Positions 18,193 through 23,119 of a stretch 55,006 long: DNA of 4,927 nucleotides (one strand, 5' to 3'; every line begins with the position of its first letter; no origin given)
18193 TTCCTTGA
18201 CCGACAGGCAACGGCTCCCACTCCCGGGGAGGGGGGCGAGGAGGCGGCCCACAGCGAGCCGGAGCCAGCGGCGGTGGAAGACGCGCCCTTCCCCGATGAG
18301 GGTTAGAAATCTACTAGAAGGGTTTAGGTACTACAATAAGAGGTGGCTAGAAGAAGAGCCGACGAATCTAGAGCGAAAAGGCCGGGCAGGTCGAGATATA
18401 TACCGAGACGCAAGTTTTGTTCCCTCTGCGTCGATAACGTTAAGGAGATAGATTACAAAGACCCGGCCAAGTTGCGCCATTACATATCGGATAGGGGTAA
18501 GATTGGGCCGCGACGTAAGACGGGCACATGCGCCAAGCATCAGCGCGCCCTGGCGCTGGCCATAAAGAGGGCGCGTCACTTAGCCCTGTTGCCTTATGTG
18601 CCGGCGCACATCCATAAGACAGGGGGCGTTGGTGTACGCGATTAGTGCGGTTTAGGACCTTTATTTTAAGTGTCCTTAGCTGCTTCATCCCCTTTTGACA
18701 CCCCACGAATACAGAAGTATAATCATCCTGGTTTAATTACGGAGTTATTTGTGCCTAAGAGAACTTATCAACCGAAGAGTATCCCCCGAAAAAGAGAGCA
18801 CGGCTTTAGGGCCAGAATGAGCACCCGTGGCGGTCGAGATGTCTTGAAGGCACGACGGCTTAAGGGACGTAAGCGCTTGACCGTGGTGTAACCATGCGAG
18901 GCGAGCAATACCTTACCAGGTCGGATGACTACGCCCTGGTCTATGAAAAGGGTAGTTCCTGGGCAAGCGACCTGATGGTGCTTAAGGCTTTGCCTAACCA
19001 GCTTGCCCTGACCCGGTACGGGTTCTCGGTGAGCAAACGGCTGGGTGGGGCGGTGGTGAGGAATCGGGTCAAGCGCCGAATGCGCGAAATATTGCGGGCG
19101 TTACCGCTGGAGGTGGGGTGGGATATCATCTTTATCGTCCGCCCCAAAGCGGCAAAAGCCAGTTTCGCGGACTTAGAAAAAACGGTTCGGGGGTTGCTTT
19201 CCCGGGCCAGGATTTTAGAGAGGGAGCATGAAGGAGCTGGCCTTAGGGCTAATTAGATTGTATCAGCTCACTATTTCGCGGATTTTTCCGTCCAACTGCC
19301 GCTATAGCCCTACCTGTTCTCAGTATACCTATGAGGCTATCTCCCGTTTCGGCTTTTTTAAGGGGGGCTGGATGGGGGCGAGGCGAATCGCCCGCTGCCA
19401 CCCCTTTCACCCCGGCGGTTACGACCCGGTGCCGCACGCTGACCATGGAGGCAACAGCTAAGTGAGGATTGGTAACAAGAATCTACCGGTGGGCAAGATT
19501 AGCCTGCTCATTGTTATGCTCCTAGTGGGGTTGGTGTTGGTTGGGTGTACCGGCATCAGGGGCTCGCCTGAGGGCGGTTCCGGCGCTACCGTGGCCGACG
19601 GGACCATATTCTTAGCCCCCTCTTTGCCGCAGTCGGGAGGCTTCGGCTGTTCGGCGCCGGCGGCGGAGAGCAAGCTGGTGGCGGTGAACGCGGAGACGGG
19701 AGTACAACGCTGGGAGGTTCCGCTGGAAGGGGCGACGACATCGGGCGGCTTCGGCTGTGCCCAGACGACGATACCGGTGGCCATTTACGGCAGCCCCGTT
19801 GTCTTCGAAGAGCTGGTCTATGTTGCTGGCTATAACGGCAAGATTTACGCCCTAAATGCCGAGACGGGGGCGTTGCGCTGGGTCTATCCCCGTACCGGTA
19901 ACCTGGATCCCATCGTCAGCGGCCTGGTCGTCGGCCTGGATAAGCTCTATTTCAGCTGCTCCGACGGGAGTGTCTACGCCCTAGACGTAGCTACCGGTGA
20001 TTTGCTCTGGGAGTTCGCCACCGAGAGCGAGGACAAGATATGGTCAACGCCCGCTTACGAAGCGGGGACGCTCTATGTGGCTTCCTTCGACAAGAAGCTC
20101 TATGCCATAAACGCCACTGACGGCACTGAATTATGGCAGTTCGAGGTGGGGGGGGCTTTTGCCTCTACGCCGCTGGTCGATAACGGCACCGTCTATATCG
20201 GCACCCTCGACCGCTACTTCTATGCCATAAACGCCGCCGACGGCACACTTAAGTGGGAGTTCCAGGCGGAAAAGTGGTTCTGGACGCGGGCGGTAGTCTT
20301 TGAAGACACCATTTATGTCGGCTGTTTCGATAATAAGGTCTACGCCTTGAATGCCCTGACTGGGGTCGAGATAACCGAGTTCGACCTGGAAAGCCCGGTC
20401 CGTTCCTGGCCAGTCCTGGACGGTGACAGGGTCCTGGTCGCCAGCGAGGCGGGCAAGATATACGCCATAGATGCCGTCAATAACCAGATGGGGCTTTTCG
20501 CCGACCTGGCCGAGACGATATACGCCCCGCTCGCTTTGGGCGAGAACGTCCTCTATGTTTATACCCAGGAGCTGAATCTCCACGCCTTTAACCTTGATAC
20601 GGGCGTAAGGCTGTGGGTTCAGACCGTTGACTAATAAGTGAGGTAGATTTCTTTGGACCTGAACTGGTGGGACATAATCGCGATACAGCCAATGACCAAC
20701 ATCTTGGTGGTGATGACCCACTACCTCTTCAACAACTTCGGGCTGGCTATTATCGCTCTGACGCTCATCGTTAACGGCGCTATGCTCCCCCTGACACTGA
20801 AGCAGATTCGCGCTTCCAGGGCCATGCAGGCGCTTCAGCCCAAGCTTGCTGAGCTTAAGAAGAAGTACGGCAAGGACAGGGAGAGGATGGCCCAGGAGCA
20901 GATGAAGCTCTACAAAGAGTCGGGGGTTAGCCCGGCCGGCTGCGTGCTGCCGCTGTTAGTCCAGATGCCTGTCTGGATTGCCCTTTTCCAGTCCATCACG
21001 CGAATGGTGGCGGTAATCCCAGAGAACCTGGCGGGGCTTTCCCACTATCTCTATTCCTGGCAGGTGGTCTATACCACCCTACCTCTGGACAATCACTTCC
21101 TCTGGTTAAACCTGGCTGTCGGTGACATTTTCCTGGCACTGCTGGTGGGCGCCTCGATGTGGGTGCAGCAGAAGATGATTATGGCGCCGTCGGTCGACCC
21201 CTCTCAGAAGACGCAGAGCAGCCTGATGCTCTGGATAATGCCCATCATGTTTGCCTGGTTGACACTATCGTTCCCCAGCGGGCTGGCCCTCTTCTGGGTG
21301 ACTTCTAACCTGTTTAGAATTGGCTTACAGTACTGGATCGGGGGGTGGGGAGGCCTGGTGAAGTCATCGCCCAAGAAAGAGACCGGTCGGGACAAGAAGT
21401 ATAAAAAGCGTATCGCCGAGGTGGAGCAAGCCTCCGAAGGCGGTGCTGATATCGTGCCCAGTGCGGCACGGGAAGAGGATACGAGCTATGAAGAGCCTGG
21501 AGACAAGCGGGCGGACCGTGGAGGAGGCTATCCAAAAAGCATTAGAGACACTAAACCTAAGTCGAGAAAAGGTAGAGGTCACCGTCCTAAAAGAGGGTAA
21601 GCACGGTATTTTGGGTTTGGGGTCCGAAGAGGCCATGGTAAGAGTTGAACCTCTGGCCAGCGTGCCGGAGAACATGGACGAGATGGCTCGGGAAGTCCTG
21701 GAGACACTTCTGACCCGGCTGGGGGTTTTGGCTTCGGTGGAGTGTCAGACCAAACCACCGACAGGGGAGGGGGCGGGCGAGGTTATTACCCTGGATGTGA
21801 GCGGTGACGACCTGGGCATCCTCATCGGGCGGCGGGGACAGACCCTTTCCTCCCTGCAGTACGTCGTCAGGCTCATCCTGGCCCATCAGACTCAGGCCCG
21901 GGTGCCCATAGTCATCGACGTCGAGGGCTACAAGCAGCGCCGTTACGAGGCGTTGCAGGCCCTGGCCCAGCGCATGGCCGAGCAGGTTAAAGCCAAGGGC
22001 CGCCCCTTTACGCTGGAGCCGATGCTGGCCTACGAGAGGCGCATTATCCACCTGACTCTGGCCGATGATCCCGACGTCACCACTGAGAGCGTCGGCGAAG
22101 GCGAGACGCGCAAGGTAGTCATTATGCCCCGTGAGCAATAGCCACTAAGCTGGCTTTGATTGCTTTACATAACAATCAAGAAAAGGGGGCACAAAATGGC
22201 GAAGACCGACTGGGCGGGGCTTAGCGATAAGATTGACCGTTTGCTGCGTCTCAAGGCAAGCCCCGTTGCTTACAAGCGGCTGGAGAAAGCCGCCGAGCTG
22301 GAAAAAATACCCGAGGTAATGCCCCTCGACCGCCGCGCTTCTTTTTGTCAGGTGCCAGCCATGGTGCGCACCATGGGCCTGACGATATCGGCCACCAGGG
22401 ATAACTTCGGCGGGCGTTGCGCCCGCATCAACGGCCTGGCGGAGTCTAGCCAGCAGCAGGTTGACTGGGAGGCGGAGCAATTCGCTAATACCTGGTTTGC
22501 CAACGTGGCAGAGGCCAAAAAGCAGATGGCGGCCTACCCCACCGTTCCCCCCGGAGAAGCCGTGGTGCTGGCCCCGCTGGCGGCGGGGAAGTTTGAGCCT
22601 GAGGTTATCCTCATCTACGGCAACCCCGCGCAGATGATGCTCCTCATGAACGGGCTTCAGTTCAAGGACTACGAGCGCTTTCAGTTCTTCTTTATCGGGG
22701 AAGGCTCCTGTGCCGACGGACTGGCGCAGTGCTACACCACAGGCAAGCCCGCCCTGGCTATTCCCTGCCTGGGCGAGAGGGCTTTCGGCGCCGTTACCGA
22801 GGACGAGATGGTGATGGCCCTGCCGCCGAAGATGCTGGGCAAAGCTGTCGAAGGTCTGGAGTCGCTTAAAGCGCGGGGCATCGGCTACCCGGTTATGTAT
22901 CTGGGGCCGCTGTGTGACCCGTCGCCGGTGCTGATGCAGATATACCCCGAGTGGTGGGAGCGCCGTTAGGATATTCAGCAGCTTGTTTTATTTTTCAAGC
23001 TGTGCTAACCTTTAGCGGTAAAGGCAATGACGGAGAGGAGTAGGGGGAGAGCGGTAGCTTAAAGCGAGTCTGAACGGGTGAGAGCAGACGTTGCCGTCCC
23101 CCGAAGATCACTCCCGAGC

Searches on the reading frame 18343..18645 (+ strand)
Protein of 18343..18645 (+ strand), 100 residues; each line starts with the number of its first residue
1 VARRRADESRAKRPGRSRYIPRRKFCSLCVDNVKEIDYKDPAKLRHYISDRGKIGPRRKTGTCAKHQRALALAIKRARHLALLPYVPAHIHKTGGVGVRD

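Call 68: search_protein_families(library=pfam, proteins=[window:18343-18645:+], max_evalue=0.001)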
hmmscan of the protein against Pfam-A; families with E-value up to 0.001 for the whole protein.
window:18343-18645:+ (100 aa): 1 family
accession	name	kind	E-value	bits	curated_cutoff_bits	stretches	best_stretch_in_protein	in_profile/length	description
PF01084.26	Ribosomal_S18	-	3.1e-26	91.7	21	1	33-83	2-52/52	Ribosomal protein S18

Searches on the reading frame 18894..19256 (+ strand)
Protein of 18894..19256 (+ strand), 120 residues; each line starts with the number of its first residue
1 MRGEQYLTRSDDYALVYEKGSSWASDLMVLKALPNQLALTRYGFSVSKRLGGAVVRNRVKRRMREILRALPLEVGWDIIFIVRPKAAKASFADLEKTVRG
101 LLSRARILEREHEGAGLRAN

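Call 68: search_protein_families(library=pfam, proteins=[window:18894-19256:+], max_evalue=0.001)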
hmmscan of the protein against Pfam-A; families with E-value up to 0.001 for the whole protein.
window:18894-19256:+ (120 aa): 1 family
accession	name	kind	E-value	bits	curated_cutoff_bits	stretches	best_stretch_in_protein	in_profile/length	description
PF00825.24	Ribonuclease_P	-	2.1e-26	92.5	22.3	1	2-105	2-108/109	Ribonuclease P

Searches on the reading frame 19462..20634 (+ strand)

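Call 38: search_protein_families(library=pfam, proteins=[window:19462-20634:+], max_evalue=0.00001)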
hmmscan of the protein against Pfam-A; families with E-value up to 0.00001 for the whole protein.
window:19462-20634:+ (390 aa): 4 families
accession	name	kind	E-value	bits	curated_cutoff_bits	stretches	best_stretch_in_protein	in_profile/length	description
PF13360.13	PQQ_2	-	7.5e-53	180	27.6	3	168-308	2-145/233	Outer membrane protein assembly factor BamB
PF13570.13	Beta-prop_ACSF4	-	2.1e-45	156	133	2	111-282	8-186/329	Beta-alanine-activating enzyme, beta-propeller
PF01011.28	PQQ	-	1.3e-23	84.1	26.7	0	232-271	48-87/595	Glucose/ethanol/alcohol dehydrogenase, beta-propeller domain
PF25292.1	Beta-prop_CGLA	-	2.8e-08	34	26.8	0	162-219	47-105/316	Lambda-carrageenase beta-propeller domain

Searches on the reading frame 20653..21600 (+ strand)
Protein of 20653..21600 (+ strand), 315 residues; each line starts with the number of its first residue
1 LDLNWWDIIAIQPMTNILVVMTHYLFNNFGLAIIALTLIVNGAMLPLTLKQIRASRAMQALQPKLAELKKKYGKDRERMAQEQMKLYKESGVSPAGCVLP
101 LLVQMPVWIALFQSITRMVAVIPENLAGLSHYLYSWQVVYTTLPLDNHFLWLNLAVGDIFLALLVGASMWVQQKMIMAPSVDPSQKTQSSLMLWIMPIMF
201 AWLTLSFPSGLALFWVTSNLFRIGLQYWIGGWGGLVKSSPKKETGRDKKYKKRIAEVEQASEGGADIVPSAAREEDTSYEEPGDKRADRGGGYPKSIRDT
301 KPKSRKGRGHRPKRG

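Call 38: search_protein_families(library=pfam, proteins=[window:20653-21600:+], max_evalue=0.00001)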
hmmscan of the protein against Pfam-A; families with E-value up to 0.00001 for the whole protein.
window:20653-21600:+ (315 aa): 1 family
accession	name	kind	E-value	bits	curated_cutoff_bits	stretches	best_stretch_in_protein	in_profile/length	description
PF02096.25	60KD_IMP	-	6.1e-52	176.3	35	1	29-229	1-161/163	60Kd inner membrane protein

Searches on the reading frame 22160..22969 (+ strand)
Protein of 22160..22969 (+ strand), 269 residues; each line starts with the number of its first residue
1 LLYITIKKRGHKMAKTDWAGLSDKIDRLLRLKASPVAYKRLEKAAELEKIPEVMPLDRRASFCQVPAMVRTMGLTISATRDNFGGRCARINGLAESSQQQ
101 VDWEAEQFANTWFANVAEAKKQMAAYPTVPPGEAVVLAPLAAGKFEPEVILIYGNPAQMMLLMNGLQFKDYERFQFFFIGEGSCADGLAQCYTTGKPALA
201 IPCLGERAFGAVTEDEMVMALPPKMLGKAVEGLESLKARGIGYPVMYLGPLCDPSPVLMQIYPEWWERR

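Call 38: search_protein_families(library=pfam, proteins=[window:22160-22969:+], max_evalue=0.00001)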
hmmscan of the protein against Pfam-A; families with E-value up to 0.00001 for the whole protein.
window:22160-22969:+ (269 aa): 1 family
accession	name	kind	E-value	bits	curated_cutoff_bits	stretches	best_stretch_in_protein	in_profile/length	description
PF02596.20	DUF169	-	8.5e-46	156.9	27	1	24-232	1-209/209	Uncharacterised ArCR, COG2043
